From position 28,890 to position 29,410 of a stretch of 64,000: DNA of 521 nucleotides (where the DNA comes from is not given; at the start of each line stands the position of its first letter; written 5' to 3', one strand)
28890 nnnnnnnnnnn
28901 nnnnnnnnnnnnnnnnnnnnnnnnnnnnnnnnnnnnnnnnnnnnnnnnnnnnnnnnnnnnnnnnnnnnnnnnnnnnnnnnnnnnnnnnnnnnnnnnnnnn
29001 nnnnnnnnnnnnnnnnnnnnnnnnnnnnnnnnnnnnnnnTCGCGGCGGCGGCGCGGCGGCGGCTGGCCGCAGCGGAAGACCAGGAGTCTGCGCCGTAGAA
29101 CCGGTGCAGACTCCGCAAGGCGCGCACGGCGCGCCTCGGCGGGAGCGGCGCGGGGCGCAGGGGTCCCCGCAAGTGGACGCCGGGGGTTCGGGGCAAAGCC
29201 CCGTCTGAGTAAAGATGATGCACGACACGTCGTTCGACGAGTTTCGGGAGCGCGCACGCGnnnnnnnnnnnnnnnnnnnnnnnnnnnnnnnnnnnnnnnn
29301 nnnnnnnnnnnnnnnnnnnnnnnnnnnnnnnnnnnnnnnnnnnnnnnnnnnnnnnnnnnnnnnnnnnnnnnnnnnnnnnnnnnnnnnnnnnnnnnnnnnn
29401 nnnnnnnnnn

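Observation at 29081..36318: Two sense-oriented repeat copies inside the aro-trp operon rewrite the C-termini of two enzymes to the same QESAP* tail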

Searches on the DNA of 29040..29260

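Call 68: search_rna_families(source=window, start=29040, end=29260, threshold=evalue, max_evalue=1)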
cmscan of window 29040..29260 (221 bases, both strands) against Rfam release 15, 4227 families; matches with E-value up to 1: 1.
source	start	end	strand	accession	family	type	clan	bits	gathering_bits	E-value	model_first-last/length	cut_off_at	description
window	29084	29113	+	RF01683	P6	Gene; sRNA;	-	11.2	50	0.51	481-510/510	no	Pseudomonas sRNA P6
